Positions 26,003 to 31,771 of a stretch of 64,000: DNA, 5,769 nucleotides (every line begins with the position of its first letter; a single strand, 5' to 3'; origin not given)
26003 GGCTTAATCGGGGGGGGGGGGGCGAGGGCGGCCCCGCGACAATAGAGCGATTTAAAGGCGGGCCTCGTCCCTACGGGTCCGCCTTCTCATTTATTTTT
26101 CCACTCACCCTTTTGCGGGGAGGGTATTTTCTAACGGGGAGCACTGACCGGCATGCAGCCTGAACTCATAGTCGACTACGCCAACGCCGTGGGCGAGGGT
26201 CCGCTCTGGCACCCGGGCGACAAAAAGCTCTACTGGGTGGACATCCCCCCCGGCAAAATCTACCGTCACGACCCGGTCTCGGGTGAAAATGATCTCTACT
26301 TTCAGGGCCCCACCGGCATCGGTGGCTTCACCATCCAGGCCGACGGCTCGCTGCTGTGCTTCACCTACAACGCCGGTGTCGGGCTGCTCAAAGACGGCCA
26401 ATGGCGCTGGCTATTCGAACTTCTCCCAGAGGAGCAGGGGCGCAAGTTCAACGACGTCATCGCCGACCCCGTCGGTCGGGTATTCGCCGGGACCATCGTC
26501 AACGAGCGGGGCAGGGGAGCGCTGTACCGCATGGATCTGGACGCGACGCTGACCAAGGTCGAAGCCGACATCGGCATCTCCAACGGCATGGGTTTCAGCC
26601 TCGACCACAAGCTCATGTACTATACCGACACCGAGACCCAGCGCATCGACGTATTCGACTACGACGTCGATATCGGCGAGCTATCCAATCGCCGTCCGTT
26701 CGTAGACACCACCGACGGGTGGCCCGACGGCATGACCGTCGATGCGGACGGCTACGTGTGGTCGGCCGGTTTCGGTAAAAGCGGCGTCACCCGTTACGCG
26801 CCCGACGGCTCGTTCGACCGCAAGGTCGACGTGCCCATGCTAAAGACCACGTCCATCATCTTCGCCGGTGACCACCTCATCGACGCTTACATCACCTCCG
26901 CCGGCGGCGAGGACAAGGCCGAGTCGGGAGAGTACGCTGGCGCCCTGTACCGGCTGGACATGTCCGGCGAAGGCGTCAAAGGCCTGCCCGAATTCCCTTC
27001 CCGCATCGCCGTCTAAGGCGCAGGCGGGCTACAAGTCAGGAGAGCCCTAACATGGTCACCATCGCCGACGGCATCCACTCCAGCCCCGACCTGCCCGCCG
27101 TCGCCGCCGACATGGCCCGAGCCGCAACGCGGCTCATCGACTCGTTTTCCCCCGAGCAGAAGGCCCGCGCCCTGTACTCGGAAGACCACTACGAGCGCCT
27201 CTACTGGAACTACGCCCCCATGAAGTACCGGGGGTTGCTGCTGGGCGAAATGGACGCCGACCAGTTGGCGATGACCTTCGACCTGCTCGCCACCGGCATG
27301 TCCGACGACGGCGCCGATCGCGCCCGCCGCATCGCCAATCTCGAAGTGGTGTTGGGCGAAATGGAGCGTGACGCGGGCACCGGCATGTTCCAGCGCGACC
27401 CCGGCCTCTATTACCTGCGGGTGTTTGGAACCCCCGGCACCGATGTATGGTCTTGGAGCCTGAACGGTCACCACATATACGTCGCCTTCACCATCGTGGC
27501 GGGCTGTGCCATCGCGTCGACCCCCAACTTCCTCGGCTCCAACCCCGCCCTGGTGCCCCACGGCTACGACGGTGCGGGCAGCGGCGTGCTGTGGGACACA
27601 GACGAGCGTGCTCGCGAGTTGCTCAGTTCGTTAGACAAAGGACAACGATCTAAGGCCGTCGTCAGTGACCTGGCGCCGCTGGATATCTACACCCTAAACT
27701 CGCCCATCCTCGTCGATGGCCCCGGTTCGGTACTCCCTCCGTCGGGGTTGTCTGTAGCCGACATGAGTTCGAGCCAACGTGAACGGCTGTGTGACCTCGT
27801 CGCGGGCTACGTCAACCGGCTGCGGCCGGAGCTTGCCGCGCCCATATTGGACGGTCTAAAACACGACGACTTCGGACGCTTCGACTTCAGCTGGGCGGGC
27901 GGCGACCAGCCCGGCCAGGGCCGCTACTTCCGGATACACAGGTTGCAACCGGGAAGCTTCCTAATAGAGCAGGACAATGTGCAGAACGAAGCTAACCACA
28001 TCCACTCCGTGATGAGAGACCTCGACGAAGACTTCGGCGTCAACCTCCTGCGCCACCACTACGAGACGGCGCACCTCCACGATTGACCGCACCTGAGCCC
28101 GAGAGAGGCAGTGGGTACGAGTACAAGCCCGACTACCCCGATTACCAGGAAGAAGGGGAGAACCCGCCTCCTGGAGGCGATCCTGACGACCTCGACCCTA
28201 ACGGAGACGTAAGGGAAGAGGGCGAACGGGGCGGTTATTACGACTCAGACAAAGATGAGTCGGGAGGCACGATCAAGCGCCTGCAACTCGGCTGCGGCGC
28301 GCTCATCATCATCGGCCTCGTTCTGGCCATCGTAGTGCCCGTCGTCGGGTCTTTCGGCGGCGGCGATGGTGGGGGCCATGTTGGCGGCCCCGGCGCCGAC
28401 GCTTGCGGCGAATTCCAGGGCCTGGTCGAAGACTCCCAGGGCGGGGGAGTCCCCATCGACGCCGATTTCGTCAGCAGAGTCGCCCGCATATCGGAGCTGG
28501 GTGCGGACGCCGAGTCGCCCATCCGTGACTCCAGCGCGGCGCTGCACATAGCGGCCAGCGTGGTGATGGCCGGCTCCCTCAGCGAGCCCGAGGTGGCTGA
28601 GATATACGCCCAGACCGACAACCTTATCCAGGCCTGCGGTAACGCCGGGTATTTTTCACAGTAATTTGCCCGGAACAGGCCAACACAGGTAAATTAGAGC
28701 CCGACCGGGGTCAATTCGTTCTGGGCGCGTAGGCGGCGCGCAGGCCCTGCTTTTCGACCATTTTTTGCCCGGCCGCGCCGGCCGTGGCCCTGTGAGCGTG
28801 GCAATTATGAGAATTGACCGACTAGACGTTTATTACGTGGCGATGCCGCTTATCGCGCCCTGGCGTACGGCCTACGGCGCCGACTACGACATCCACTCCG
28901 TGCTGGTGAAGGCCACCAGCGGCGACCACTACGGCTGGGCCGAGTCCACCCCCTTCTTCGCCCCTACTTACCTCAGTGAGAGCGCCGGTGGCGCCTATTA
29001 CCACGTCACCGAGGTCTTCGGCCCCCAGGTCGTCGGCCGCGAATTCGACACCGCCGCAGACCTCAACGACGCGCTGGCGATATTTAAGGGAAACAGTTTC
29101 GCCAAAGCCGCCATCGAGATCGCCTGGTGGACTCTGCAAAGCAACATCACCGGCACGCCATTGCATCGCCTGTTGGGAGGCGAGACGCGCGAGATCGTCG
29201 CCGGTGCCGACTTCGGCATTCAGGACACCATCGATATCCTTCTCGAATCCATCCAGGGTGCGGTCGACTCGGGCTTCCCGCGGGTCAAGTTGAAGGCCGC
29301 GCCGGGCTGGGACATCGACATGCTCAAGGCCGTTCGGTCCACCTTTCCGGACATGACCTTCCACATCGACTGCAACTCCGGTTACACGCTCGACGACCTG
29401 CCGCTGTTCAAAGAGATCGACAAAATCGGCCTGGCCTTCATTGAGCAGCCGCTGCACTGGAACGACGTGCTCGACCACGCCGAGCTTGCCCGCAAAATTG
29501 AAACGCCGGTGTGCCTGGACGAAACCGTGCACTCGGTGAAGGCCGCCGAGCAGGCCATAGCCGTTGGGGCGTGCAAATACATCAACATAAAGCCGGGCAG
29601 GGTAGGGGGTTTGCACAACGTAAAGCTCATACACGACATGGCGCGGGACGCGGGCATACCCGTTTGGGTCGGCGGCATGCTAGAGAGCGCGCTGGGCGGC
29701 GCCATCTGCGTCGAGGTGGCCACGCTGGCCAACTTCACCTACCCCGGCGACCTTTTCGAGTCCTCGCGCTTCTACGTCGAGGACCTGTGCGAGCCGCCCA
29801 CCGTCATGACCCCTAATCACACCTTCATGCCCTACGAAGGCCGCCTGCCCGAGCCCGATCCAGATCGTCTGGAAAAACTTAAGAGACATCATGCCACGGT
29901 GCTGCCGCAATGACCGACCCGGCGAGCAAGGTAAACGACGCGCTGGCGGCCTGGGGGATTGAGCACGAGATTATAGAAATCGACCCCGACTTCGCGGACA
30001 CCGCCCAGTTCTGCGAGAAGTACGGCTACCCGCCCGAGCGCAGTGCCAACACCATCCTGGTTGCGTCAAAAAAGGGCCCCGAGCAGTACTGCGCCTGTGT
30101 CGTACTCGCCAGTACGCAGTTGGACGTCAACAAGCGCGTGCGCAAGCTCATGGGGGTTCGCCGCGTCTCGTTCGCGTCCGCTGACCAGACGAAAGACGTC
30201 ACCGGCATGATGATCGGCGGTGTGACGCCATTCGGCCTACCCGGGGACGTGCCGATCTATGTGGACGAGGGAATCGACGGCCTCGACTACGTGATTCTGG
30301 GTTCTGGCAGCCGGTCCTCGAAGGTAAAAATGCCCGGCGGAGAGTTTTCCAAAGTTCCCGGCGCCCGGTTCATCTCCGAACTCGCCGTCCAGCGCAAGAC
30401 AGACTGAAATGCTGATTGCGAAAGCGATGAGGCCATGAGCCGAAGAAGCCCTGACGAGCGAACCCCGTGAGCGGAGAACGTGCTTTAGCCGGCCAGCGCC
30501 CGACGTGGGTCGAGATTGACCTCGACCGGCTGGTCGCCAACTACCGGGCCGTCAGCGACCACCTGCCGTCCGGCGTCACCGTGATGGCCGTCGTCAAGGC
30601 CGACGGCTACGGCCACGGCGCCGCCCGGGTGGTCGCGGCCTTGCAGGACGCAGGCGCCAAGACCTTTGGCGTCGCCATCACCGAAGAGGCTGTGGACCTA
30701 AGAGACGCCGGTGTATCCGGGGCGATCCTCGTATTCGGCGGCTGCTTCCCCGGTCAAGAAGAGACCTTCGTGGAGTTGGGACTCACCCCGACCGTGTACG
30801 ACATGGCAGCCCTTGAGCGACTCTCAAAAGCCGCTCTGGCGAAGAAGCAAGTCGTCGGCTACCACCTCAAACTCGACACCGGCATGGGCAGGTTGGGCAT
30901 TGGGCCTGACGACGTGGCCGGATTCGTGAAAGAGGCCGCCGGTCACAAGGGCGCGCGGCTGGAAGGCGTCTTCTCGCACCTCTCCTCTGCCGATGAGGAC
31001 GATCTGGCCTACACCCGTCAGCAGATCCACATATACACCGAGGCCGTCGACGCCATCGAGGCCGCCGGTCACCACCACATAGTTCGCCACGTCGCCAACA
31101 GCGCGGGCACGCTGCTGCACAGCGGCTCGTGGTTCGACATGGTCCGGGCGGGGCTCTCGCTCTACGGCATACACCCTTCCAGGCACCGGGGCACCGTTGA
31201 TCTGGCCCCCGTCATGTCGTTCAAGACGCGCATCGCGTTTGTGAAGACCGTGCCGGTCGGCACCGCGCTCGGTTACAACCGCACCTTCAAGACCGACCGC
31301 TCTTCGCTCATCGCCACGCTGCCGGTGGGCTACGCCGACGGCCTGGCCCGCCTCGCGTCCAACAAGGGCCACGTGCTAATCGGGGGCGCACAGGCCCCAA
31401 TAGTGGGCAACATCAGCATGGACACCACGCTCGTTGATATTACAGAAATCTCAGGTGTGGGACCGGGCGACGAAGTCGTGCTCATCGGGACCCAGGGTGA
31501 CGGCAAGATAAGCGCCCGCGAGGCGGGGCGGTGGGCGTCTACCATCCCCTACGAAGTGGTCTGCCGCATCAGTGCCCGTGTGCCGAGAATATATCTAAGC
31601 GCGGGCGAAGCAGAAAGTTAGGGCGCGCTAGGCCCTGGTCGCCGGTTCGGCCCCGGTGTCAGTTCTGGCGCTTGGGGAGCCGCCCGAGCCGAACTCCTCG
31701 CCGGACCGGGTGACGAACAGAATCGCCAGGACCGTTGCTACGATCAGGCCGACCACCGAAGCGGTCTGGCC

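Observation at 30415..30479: Conserved ~60-nt 5'-leader element present in at least five copies in front of unrelated genes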

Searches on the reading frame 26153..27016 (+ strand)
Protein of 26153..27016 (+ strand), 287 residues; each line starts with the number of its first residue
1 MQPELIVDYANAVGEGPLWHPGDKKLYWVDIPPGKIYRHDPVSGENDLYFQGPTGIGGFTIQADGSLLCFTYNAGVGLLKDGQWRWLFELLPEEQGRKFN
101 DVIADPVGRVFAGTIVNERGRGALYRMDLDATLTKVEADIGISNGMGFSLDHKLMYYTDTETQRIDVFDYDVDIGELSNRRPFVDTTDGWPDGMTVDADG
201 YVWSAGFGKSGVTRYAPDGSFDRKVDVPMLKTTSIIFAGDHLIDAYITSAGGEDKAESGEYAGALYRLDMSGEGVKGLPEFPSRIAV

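Call 36: find_encoding_contigs(protein=window:26153-27016:+, flank=10000, max_places=5)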
Protein window:26153-27016:+ (287 aa): no gene with exactly this product is on record in the collection.

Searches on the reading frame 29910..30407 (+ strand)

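Call 52: search_protein_families(library=pfam, proteins=[window:29910-30407:+], max_evalue=0.00001)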
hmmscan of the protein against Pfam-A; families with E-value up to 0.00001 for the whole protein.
window:29910-30407:+ (165 aa): 1 family
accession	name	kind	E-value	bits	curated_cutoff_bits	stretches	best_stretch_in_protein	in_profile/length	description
PF04073.20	tRNA_edit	-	1.8e-22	80.2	25.5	1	26-144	2-118/123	Aminoacyl-tRNA editing domain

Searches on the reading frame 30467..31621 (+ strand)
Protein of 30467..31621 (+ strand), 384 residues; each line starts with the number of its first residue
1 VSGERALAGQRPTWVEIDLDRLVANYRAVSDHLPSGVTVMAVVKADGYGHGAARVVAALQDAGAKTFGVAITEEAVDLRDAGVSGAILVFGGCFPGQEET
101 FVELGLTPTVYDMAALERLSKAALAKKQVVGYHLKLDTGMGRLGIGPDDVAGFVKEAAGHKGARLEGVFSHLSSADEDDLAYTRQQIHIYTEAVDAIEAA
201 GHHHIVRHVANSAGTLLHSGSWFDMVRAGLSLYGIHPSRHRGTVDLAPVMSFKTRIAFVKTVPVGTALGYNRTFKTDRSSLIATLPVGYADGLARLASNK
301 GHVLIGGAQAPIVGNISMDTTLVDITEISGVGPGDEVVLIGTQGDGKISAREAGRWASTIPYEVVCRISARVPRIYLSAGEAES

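Call 52: search_protein_families(library=pfam, proteins=[window:30467-31621:+], max_evalue=0.00001)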
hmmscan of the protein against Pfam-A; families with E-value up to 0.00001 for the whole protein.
window:30467-31621:+ (384 aa): 2 families
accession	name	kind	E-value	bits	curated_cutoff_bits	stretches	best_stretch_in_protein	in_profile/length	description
PF01168.26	Ala_racemase_N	-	4.2e-69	233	24.1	1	17-237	1-220/220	Alanine racemase, N-terminal domain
PF00842.27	Ala_racemase_C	-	7.5e-46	155.3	25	1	249-376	1-127/127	Alanine racemase, C-terminal domain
